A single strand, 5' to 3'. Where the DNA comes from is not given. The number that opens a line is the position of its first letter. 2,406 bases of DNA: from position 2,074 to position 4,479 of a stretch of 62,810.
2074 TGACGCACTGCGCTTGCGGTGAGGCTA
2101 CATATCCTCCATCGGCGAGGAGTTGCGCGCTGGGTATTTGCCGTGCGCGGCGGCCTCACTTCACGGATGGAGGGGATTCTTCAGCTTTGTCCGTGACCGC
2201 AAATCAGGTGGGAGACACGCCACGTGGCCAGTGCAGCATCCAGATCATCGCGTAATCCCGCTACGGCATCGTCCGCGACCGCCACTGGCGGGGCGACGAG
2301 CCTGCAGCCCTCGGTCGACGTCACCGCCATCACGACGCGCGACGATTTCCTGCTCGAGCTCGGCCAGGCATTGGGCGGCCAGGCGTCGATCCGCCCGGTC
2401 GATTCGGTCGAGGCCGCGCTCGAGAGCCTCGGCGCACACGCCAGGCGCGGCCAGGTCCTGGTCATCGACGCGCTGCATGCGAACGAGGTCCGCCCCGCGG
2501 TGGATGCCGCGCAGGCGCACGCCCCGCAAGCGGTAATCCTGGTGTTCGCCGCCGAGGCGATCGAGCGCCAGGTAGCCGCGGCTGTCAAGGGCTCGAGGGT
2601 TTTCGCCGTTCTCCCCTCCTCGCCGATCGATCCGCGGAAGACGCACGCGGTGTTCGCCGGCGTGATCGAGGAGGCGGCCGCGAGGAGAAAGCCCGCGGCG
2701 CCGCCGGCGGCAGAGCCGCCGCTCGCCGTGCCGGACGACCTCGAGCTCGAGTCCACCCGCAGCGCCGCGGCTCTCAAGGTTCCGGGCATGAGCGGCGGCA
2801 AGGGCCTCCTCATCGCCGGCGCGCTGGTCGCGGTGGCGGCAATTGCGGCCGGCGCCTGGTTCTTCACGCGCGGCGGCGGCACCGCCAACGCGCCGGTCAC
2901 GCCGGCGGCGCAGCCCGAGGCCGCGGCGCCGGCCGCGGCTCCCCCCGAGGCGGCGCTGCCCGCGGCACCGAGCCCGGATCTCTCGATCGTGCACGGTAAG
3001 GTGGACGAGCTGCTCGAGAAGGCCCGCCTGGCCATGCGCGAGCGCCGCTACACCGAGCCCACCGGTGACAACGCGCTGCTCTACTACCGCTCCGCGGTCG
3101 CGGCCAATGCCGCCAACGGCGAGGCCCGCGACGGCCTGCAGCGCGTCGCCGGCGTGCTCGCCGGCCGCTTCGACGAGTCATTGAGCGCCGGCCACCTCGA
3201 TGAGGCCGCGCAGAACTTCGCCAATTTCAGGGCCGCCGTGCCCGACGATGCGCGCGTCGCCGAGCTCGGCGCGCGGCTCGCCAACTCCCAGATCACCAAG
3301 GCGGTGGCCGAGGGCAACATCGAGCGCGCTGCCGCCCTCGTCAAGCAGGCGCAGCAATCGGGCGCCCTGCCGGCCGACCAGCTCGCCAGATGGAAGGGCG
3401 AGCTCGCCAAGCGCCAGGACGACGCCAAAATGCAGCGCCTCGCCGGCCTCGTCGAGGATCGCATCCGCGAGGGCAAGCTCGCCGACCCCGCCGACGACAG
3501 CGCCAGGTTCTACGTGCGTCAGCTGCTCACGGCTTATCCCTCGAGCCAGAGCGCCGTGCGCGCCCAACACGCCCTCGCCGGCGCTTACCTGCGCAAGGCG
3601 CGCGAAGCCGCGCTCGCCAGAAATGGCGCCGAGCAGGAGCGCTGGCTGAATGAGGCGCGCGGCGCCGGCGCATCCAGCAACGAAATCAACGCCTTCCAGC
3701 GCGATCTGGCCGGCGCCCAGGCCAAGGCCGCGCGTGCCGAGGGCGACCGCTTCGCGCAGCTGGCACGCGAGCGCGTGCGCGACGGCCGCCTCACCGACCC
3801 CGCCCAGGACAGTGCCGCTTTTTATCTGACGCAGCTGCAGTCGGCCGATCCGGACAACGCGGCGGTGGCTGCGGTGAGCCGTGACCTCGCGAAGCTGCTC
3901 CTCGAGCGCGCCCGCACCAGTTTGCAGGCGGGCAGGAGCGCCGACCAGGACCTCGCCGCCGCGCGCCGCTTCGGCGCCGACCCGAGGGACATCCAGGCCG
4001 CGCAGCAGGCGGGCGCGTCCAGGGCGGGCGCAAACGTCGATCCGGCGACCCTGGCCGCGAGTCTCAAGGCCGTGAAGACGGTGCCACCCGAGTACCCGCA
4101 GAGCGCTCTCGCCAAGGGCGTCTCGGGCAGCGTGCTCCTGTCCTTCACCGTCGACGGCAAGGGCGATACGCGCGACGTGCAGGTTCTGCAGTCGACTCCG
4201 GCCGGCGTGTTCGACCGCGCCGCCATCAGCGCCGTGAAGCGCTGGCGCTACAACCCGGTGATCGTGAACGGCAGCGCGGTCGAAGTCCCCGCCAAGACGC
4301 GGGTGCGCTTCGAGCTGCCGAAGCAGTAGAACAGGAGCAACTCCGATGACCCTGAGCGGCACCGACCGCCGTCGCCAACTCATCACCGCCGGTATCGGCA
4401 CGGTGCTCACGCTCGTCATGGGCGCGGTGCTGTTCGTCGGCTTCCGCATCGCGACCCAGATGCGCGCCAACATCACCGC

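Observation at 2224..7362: Compact tonB-like / CheA-like kinase / CheY / CheX operon with no chemotaxis, motility or ExbBD partners: candidate phosphorelay-controlled envelope-spanning module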

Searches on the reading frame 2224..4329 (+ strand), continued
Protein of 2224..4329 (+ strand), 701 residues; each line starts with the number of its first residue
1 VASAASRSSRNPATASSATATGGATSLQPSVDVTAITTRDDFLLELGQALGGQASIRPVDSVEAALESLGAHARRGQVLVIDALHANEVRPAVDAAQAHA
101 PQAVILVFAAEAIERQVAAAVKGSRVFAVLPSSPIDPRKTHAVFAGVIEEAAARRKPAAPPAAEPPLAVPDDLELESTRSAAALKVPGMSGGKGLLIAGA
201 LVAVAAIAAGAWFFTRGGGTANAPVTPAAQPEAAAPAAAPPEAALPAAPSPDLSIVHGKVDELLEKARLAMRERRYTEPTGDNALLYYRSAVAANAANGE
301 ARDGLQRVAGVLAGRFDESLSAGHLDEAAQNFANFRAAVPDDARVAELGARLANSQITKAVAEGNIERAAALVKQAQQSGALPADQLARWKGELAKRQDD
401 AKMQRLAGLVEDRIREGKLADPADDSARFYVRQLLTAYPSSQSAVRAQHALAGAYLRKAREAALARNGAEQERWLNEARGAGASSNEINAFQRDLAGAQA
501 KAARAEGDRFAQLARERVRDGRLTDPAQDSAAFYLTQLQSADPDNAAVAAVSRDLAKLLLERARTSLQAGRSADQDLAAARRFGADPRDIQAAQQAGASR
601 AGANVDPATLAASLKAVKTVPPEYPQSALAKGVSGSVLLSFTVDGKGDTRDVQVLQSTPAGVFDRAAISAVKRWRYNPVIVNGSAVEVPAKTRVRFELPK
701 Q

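Call 72: find_related_loci(query=A1, collection=metagenome_contigs, flank=7000)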
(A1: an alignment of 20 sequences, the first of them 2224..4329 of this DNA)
Query A1 (701 aa) in metagenome_contigs; peptide patterns used: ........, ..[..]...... (x = any residue, [..] = any of these).
600 stretches matched a pattern (row limit reached: there are more); 200 encode a relative of the query (tblastn E <= 1e-3); the best 80 are kept; 80 distinct loci.
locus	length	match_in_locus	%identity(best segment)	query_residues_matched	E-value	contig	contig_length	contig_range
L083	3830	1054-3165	78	1-701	0e+0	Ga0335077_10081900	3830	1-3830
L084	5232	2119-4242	76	1-701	0e+0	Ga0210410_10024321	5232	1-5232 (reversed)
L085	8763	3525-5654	76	1-701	0e+0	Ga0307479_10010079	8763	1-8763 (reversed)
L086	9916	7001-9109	77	1-701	0e+0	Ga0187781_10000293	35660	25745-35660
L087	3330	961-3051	77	1-701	0e+0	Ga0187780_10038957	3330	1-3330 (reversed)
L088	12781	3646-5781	75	1-701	0e+0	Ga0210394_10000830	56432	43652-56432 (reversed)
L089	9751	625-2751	74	1-701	0e+0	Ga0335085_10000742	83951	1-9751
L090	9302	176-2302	74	1-701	0e+0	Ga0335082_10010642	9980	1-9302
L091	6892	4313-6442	74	1-701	0e+0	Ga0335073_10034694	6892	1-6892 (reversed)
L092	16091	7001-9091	76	1-701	0e+0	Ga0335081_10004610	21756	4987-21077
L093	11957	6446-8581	67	1-701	0e+0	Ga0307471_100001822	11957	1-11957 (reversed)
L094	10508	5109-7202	70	3-700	0e+0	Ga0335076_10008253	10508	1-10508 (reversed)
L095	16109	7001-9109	68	3-700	0e+0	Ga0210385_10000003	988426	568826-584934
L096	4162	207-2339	67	1-701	0e+0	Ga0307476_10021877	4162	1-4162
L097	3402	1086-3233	66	1-701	0e+0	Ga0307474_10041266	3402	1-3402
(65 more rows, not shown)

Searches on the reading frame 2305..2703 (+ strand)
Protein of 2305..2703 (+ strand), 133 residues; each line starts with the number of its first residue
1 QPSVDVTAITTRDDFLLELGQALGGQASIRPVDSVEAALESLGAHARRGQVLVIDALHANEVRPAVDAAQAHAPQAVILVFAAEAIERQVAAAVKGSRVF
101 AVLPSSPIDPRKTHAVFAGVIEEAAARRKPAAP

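Call 27: search_solved_structures(query=A2, max_evalue=10, show_alignments=3)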
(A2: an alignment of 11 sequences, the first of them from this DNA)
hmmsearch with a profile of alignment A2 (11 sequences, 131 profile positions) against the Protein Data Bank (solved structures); distinct sequences matched with E-value up to 10: 6.
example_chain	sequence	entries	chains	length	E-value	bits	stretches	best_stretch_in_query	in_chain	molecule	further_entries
6yqx_A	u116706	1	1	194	0.011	19.3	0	45-69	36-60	de novo designed TIM barrel DeNovoTIM13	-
7p12_A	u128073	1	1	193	0.017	18.6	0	45-69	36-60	DeNovoTIM13-SB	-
6zmw_g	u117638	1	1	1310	0.13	15.8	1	22-89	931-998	Eukaryotic translation initiation factor 4 gamma 1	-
8oz0_2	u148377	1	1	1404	0.14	15.7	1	22-89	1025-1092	Eukaryotic translation initiation factor 4 gamma 1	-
9ir5_A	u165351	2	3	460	0.37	14.3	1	25-89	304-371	UDP-N-acetylmuramate--L-alanine ligase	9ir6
3kcn_A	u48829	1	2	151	1.8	12.1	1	25-121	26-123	Adenylate cyclase homolog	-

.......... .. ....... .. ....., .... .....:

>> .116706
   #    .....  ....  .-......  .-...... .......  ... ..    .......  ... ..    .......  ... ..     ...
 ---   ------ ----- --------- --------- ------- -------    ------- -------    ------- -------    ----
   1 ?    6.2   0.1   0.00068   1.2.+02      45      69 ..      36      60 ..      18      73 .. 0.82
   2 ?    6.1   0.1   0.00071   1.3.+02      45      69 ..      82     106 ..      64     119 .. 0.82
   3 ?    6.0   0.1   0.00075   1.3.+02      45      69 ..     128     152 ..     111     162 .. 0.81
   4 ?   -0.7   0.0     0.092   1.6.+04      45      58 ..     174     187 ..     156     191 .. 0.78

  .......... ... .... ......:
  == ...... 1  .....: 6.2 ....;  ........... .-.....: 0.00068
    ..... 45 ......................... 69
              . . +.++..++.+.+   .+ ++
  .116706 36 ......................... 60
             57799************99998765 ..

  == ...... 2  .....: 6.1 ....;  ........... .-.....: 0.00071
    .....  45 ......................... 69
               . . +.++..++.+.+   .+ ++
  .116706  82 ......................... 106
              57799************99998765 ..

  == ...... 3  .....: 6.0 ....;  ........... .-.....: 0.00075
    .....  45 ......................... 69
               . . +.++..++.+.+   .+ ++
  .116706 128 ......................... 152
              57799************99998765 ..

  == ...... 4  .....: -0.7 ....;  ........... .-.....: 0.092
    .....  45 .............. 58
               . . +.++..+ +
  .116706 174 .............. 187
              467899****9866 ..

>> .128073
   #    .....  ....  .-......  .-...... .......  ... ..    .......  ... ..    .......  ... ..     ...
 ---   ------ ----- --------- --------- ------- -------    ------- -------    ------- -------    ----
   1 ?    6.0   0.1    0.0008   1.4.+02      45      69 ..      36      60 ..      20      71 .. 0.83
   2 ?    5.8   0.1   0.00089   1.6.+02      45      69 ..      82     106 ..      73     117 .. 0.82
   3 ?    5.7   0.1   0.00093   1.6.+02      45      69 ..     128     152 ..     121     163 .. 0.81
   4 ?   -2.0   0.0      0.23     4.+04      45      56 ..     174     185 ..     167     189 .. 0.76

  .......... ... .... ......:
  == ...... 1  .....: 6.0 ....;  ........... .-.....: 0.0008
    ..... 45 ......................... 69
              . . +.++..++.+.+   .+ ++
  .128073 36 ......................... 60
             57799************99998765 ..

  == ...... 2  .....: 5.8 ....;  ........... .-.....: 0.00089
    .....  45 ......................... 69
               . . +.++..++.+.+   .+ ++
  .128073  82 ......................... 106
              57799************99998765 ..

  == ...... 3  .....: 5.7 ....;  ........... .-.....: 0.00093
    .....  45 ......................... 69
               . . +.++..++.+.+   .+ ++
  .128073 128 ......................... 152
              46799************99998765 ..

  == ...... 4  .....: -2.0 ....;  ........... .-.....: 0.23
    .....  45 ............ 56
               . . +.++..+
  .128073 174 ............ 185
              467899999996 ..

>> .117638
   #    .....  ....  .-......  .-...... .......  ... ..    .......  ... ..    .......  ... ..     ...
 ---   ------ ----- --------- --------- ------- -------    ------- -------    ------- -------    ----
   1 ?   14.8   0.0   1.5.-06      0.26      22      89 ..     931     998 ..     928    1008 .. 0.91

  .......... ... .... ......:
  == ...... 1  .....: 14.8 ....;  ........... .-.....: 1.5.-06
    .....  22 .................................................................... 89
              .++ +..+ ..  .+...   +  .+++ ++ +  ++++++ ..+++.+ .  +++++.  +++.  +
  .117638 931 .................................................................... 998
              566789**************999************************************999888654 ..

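Call 58: predict_structure(alignment_id=A2)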
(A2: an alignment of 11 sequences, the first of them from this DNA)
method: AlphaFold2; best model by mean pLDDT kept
length: 133 residues; sequences in the alignment: 11
mean_pLDDT: 88.2   pTM: 0.84
mean pLDDT of the five models: 88.2, 86.7, 86.0, 85.4, 82.9
residues with pLDDT >= 90: 80; 70-90: 45; 50-70: 7; < 50: 1
segments of 3 or more residues with pLDDT < 50: none
pLDDT, mean of each block of 10 residues (from residue 1): 85 92 87 94 82 91 93 93 92 92 88 88 81 53
secondary structure, 60 per line:
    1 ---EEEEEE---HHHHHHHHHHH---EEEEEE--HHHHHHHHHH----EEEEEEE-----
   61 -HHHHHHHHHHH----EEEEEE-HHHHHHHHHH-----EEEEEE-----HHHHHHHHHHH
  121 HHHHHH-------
elements in order: E4-9 H13-23 E27-32 H35-44 E49-55 H62-72 E77-82 H84-93 E99-104 H110-126

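Call 66: fold_search(model_id=the predicted structure, library=pdb)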
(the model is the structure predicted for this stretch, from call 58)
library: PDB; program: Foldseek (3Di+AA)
matches with E <= 10: 1584; with E <= 0.001: 33
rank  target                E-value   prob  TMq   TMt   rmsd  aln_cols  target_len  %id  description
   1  3kcn_B                4.7e-05  1.00  0.73  0.71   3.0       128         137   16  The crystal structure of adenylate cyclase from Rhodopirellula baltica (released 2009-11-17)
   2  3kcn_A                5.7e-05  1.00  0.74  0.73   2.8       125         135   17  The crystal structure of adenylate cyclase from Rhodopirellula baltica (released 2009-11-17)
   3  1w25_A                1.0e-04  1.00  0.68  0.23   3.0       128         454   16  Response regulator PleD in complex with c-diGMP (released 2004-11-18)
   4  4dad                  1.7e-04  1.00  0.67  0.66   3.6       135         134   18  Crystal structure of a Putative pilus assembly-related protein (BPSS2195) from Burkholderia pseudomallei K96243 at 2.50  (released 2012-01-25)
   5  2v0n_A                2.0e-04  1.00  0.66  0.22   3.3       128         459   17  ACTIVATED RESPONSE REGULATOR PLED IN COMPLEX WITH C-DIGMP AND GTP- ALPHA-S (released 2007-08-21)
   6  3hv2_A                2.1e-04  1.00  0.78  0.76   2.7       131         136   14  Crystal structure of signal receiver domain OF HD domain-containing protein FROM Pseudomonas fluorescens Pf-5 (released 2009-06-23)
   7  4lda_A                2.3e-04  1.00  0.66  0.68   3.8       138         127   17  Crystal structure of a CheY-like protein (tadZ) from Pseudomonas aeruginosa PAO1 at 2.70 A resolution (released 2013-07-24)
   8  6swb_B                2.7e-04  1.00  0.69  0.71   3.6       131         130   18  The REC domain of AraT, a response regulator from Geobacillus stearothermophilus (released 2020-10-14)
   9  9g85_A                3.1e-04  1.00  0.70  0.23   2.9       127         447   15  Structure of Response regulator PleD in complex with c-diGMP and ppGpp (released 2025-08-06)
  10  2rjn                  3.7e-04  1.00  0.77  0.76   3.0       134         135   17  Crystal structure of an uncharacterized protein Q2BKU2 from Neptuniibacter caesariensis (released 2007-10-23)
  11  1qkk                  4.2e-04  1.00  0.71  0.69   2.7       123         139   14  Crystal structure of the receiver domain and linker region of DctD from Sinorhizobium meliloti (released 2000-07-30)
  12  2jk1                  4.2e-04  1.00  0.73  0.71   3.0       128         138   15  Crystal structure of the wild-type HupR receiver domain (released 2008-11-11)
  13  3grc_A                4.5e-04  1.00  0.72  0.76   3.0       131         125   19  Crystal structure of a sensor protein from Polaromonas sp. JS666 (released 2009-04-14)
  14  5m7p_B                4.8e-04  1.00  0.74  0.25   2.5       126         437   13  Crystal structure of NtrX from Brucella abortus in complex with ADP processed with the CrystalDirect automated mountin (released 2017-01-25)
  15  4lda_B                4.8e-04  1.00  0.69  0.71   3.6       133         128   18  Crystal structure of a CheY-like protein (tadZ) from Pseudomonas aeruginosa PAO1 at 2.70 A resolution (released 2013-07-24)
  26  4dn6_A                7.5e-04  1.00  0.68  0.71   3.3       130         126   16  Crystal structure of a putative pilus assembly protein (cpaE) from Burkholderia thailandensis E264 at 2.80 A resolutio (released 2012-02-29)
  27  4lda_D                7.9e-04  1.00  0.63  0.69   3.4       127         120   17  Crystal structure of a CheY-like protein (tadZ) from Pseudomonas aeruginosa PAO1 at 2.70 A resolution (released 2013-07-24)
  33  4lda_F                9.0e-04  1.00  0.68  0.74   3.3       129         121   15  Crystal structure of a CheY-like protein (tadZ) from Pseudomonas aeruginosa PAO1 at 2.70 A resolution (released 2013-07-24)
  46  4lda_E                1.4e-03  1.00  0.64  0.70   3.4       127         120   16  Crystal structure of a CheY-like protein (tadZ) from Pseudomonas aeruginosa PAO1 at 2.70 A resolution (released 2013-07-24)
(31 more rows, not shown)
